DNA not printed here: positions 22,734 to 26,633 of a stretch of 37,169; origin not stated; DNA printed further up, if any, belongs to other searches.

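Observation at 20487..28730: One 8.2-kb gene (about 22 % of the genome) encodes a 2,747-aa putative ejected protein with an ArdC/polyvalent-type HExxH module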

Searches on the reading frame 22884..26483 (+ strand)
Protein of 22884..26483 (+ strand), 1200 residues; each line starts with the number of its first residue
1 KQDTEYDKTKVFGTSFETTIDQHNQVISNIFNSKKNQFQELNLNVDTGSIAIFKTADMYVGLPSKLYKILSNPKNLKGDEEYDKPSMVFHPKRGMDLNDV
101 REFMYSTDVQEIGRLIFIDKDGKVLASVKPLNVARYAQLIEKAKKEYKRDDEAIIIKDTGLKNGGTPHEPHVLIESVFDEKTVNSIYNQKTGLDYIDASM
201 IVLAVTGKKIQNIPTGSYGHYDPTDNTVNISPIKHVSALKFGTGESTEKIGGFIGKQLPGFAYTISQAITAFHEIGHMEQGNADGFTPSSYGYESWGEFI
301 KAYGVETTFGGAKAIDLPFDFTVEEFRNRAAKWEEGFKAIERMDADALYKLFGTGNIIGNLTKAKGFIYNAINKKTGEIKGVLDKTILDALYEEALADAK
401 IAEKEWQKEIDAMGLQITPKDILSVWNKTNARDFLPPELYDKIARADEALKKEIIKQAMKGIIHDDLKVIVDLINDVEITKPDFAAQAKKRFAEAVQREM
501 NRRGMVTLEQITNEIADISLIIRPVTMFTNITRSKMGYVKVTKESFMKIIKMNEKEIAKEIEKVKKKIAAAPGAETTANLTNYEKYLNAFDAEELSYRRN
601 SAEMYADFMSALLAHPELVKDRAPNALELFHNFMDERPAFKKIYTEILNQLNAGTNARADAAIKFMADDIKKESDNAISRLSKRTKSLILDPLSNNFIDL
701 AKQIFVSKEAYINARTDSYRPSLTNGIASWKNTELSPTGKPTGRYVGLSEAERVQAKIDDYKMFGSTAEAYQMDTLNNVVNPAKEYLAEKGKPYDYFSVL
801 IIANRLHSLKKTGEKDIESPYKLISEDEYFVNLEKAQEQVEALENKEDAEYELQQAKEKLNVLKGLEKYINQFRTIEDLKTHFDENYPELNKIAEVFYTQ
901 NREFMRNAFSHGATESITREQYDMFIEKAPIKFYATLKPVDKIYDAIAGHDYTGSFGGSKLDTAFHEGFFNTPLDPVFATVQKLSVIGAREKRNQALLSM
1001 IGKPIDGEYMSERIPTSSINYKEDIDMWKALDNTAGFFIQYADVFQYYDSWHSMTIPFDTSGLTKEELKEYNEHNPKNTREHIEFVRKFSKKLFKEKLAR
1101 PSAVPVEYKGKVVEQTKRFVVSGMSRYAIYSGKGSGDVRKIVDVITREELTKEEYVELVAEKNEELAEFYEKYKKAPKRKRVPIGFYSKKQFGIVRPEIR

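Call 31: search_protein_representatives(protein=window:22884-26483:+)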
Query: 1200 residues. Proteins with E-value up to 0.001 (for the whole library): 369; up to 1e-10: 129; up to 1e-30: 1. The best 150 are listed.
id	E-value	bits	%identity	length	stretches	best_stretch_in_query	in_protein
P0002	1.3e-118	414.1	92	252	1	472-688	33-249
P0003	1.1e-25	106.4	32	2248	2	354-525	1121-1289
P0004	3.7e-24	101.3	34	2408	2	352-524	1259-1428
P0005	1.3e-23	99.5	33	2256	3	354-520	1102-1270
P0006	1.0e-22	96.5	34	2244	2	354-524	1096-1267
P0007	1.6e-21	92.6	32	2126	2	349-525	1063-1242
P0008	2.1e-21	92.2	31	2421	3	350-525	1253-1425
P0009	1.2e-20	89.6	32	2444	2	591-675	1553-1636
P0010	1.9e-20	89.0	36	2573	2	353-520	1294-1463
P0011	6.4e-20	87.3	31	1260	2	350-521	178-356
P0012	6.8e-20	87.2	37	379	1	353-540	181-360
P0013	8.0e-20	86.9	34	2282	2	354-525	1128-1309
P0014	1.2e-19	86.3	32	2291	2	350-525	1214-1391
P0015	1.5e-19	86.1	32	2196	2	354-525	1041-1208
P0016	1.5e-19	86.0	29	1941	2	350-525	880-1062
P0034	3.0e-15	71.8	28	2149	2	259-524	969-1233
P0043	8.2e-15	70.3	29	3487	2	350-524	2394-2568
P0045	9.5e-15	70.1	36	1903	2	586-652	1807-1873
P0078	1.8e-12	62.6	30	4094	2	354-528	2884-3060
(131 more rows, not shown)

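Call 39: search_protein_families(library=pfam, proteins=[P0078, P0043, P0045], max_evalue=0.01)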
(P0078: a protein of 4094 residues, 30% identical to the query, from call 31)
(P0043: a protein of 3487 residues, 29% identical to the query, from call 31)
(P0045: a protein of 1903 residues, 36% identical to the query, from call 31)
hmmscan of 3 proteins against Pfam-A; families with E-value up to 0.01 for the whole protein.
P0078 (4094 aa): 3 families
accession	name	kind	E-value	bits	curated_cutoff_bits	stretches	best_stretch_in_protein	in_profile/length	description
PF04851.21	ResIII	-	1.1e-09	38.8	22.5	1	1854-2051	2-139/164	Type III restriction enzyme, res subunit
PF00176.29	SNF2-rel_dom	-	7.1e-08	32.3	24.9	1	1873-2131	20-194/290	SNF2-related domain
PF00271.37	Helicase_C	-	0.00011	22.9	23.5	1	2355-2424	43-110/110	Helicase conserved C-terminal domain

P0043 (3487 aa): 1 family
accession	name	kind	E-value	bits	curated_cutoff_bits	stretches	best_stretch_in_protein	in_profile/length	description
PF13489.12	Methyltransf_23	-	0.00055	20.1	27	1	1996-2083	28-121/164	Methyltransferase domain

P0045 (1903 aa): 2 families
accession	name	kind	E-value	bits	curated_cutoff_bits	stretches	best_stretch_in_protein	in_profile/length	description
PF18823.6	InPase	-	5.3e-44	149.8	26.8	1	1120-1251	2-135/135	Inorganic Pyrophosphatase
PF01435.24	Peptidase_M48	-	0.0051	17.1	20.3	0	1571-1617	27-77/186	Peptidase family M48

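Call 80: find_encoding_contigs(protein=P0078, flank=8000, max_places=2)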
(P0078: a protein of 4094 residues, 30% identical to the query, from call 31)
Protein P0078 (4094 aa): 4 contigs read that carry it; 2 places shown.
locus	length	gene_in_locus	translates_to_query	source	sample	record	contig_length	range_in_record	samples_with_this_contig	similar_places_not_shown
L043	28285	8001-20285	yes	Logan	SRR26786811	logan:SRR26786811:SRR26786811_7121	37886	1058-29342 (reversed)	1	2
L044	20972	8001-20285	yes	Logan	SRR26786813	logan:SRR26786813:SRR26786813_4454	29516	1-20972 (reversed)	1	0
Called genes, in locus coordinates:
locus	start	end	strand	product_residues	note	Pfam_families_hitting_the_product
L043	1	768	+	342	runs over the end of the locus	-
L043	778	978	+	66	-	-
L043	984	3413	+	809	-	-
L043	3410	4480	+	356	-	-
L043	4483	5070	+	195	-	-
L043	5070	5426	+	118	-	-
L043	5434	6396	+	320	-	-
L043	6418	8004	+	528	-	-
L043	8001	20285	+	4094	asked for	PF28553:WH_1, PF28554:DUF8437, PF00176:SNF2-rel_dom (weak), PF04851:ResIII, PF28555:Helicase_dom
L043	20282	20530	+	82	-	-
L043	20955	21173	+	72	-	-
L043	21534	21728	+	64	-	-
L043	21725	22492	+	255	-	PF00239:Resolvase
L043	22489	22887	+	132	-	-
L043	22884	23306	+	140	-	-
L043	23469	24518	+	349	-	-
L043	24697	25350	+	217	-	-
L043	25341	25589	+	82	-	-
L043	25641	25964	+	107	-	-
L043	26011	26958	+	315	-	-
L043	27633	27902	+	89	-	-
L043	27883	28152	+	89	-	-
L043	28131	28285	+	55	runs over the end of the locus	-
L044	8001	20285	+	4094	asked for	PF28553:WH_1, PF28554:DUF8437, PF00176:SNF2-rel_dom (weak), PF04851:ResIII, PF28555:Helicase_dom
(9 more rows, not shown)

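Call 81: find_encoding_contigs(protein=P0034, flank=8000, max_places=2)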
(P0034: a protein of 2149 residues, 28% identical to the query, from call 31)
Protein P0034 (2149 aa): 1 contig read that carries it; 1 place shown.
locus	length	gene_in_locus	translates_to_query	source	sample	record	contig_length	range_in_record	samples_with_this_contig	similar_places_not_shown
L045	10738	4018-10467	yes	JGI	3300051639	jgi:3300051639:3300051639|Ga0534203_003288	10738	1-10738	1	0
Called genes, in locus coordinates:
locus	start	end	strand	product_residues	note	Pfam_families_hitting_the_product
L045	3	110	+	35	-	?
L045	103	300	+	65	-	-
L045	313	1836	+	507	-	PF25384:Alsin_RLD (faint), PF25390:WD40_RLD, PF00415:RCC1 (weak), PF13540:RCC1_2 (weak), PF25390:WD40_RLD, PF13540:RCC1_2 (weak), PF11134:Phage_stabilise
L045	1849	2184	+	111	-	-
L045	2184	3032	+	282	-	-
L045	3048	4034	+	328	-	-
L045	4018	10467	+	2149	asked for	PF00990:GGDEF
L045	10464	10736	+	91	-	?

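Call 82: search_protein_families(library=phrogs, proteins=[L043:984-3410:+, L043:3410-4477:+, L043:4483-5067:+, L043:5434-6393:+, L043:6418-8001:+, L045:313-1833:+, L045:2184-3029:+, L045:3048-4031:+], max_evalue=0.001)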
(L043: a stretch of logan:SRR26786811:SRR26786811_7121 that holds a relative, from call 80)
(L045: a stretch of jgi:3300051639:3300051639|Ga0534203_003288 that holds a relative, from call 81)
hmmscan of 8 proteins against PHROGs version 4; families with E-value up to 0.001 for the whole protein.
L043:984-3410:+ (809 aa): 0 families

L043:3410-4477:+ (356 aa): 0 families

L043:4483-5067:+ (195 aa): 0 families

L043:5434-6393:+ (320 aa): 0 families

L043:6418-8001:+ (528 aa): 0 families

L045:313-1833:+ (507 aa): 7 families
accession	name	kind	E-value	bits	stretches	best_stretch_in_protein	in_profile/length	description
phrog_7220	-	DNA, RNA and nucleotide metabolism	9.4e-77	260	2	3-180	878-1052/1734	regulator of chromosome condensation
phrog_4219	-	DNA, RNA and nucleotide metabolism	3.4e-45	155.7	2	46-233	447-634/867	regulator of chromosome condensation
phrog_16766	-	DNA, RNA and nucleotide metabolism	1.5e-34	120.7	3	89-232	195-340/763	regulator of chromosome condensation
phrog_578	-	connector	8.1e-33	114.6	1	371-503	338-470/486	head closure Hc3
phrog_19101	-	unknown function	1.6e-08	34.4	1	439-503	527-591/595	-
phrog_20500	-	tail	0.00024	19.8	1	46-191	960-1114/1365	tail protein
phrog_27489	-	unknown function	0.0003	22.1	0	304-326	29-51/86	-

L045:2184-3029:+ (282 aa): 1 family
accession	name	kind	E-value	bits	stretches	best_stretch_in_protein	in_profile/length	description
phrog_598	-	DNA, RNA and nucleotide metabolism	3.7e-20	73.6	1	91-259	52-215/240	DNA ejection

L045:3048-4031:+ (328 aa): 0 families
